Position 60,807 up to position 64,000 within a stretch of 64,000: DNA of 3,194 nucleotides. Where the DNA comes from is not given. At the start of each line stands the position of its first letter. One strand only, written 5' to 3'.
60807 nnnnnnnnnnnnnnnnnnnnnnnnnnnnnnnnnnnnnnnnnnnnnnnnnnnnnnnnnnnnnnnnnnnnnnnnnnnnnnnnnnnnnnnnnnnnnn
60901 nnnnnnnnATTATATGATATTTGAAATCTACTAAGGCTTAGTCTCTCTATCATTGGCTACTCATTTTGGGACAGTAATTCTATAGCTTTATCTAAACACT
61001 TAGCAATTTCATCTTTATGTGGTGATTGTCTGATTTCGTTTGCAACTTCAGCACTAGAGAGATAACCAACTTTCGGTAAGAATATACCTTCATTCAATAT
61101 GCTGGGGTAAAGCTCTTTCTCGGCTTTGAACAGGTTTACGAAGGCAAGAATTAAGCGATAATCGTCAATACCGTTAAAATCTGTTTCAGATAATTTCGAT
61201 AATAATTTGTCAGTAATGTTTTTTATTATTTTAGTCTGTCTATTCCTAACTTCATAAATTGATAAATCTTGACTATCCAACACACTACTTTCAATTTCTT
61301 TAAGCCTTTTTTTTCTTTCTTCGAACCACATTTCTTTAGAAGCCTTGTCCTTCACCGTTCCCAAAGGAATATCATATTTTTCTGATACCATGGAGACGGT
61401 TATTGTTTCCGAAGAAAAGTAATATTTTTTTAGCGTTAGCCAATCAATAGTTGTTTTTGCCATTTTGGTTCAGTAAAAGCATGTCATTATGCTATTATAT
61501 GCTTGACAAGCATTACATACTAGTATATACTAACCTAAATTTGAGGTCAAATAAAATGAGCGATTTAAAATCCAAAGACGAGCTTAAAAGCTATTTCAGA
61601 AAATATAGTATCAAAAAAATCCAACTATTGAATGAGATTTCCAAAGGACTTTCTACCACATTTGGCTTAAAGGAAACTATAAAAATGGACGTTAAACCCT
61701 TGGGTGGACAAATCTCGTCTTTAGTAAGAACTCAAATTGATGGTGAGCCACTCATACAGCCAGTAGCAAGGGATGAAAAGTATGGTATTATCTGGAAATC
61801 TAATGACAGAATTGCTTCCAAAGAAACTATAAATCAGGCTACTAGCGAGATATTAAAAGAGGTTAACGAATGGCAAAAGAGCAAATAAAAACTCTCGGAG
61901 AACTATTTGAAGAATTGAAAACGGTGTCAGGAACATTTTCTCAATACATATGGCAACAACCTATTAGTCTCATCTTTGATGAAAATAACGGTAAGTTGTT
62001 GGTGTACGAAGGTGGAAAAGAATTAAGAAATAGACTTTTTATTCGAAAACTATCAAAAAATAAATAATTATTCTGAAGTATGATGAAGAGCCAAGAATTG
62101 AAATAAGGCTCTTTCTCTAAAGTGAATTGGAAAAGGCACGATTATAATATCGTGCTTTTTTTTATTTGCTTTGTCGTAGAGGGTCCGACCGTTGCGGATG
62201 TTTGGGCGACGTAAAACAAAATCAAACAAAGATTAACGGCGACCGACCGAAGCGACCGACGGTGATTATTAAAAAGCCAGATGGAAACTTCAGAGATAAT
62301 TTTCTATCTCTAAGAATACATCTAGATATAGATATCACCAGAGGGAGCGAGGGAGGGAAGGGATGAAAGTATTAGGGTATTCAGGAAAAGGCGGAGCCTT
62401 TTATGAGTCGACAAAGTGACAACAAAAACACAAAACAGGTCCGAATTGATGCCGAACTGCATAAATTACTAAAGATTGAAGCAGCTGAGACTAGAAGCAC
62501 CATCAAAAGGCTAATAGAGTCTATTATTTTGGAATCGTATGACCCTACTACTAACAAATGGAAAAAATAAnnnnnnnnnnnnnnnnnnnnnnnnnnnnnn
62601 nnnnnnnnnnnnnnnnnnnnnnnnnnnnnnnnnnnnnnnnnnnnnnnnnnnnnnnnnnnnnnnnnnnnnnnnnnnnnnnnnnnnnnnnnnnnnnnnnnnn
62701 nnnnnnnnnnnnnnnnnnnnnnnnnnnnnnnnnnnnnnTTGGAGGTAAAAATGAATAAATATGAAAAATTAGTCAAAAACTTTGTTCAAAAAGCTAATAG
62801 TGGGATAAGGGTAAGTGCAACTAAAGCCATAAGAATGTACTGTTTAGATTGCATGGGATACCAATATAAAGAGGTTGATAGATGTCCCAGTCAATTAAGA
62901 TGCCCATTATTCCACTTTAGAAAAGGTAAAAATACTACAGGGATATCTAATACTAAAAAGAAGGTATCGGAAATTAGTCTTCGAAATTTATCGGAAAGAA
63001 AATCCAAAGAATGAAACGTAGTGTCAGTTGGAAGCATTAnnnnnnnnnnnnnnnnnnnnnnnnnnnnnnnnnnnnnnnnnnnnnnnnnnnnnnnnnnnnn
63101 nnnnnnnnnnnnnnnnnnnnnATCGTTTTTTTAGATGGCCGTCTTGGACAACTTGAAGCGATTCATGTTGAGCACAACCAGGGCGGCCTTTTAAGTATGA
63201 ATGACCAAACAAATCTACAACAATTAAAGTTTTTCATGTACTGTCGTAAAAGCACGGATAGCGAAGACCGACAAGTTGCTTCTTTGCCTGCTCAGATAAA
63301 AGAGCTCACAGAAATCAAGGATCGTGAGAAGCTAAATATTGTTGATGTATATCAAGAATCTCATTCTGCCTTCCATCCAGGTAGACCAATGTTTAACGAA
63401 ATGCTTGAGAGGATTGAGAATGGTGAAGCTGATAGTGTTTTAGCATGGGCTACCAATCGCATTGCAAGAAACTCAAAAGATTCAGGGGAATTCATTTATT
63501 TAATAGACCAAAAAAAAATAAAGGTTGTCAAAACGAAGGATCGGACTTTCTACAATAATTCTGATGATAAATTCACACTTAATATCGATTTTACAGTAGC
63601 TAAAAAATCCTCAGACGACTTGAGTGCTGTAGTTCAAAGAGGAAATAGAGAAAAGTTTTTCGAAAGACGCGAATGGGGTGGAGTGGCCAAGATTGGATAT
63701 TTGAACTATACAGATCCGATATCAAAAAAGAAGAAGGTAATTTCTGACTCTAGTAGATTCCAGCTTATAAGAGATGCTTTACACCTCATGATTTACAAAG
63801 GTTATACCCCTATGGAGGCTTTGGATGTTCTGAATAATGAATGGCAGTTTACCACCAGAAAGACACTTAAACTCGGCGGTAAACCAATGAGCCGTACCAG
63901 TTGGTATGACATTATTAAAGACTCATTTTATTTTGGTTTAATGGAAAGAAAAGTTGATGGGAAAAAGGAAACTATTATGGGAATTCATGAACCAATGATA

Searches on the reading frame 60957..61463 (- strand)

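Call 3: search_protein_families(library=pfam, proteins=[window:60957-61463:-], max_evalue=0.1)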
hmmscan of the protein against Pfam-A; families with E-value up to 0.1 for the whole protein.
window:60957-61463:- (168 aa): 1 family
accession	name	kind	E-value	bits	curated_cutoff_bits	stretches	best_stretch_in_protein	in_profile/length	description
PF12781.13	AAA_9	-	0.036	13.6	27.4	1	57-107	161-211/222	ATP-binding dynein motor region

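Call 30: search_protein_families(library=padloc, proteins=[window:60957-61463:-], max_evalue=0.1)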
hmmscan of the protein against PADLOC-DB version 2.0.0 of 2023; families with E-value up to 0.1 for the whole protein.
window:60957-61463:- (168 aa): 1 family
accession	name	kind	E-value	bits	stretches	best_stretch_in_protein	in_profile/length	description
PDLC04294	PDC-M02A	-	0.023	12.4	1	106-153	139-185/211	-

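Call 62: search_protein_families(library=phrogs, proteins=[window:60957-61463:-], max_evalue=0.01)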
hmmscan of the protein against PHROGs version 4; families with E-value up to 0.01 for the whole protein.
window:60957-61463:- (168 aa): 3 families
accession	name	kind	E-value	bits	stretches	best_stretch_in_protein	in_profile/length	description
phrog_2414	-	head and packaging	0.00086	20.2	1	37-93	47-102/199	terminase small subunit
phrog_2606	-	head and packaging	0.0035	17.7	1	4-82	5-75/310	terminase small subunit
phrog_509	-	head and packaging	0.0082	16.7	0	16-56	17-57/238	terminase small subunit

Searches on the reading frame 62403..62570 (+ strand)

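Call 48: search_protein_families(library=pfam, proteins=[window:62403-62570:+], max_evalue=0.01)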
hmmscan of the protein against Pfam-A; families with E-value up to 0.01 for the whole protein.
window:62403-62570:+ (55 aa): 3 families
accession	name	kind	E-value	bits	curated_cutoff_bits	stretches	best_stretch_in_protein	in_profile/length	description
PF07764.18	Omega_Repress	-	8.9e-07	29.5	33.3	1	6-42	18-54/59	Omega Transcriptional Repressor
PF23807.1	RHH_10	-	0.0047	17.6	27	1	7-41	22-56/84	Ribbon-helix-helix protein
PF05534.18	HicB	-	0.0065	16.8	21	1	13-39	22-48/51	HicB family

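Call 62: search_protein_families(library=phrogs, proteins=[window:62403-62570:+], max_evalue=0.01)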
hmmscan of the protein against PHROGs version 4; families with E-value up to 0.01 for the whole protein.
window:62403-62570:+ (55 aa): 5 families
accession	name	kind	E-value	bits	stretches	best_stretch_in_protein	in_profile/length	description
phrog_582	-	transcription regulation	0.00033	21.9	1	2-46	51-95/105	Arc-like repressor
phrog_3180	-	transcription regulation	0.00047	21.1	1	6-42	3-39/50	Arc-like repressor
phrog_5118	-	unknown function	0.0031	18.3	1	3-42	11-50/67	-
phrog_9151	-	moron, auxiliary metabolic gene and host takeover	0.0084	17.4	1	12-47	75-110/119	HicB-like antitoxin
phrog_9615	-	unknown function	0.0085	16.3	1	14-44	147-177/349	-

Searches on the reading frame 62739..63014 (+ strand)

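Call 48: search_protein_families(library=pfam, proteins=[window:62739-63014:+], max_evalue=0.01)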
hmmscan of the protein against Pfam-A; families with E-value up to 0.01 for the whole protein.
window:62739-63014:+ (91 aa): 1 family
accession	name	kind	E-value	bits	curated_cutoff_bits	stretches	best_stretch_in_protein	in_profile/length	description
PF13963.11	Transpos_assoc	-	0.0047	17.5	27.7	1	5-47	11-51/74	Transposase-associated domain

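Call 62: search_protein_families(library=phrogs, proteins=[window:62739-63014:+], max_evalue=0.01)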
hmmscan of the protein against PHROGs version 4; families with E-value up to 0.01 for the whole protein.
window:62739-63014:+ (91 aa): 0 families

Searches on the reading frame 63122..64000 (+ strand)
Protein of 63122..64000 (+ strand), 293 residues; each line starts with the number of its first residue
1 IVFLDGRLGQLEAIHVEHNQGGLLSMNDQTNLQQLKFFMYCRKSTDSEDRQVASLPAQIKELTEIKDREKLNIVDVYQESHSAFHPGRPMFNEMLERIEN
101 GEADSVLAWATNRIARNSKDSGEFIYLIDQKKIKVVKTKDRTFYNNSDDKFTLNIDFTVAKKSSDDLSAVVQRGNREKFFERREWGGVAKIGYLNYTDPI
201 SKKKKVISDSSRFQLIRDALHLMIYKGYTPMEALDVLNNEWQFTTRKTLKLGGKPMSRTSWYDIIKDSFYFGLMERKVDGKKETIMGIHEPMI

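Call 90: search_protein_families(library=pfam, proteins=[window:63122-64000:+], max_evalue=0.001)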
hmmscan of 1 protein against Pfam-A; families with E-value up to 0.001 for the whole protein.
window:63122-64000:+ (293 aa): 1 family
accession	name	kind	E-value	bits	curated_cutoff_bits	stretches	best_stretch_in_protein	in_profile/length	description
PF00239.26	Resolvase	-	1.2e-18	68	23.3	1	38-177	2-138/145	Resolvase, N terminal domain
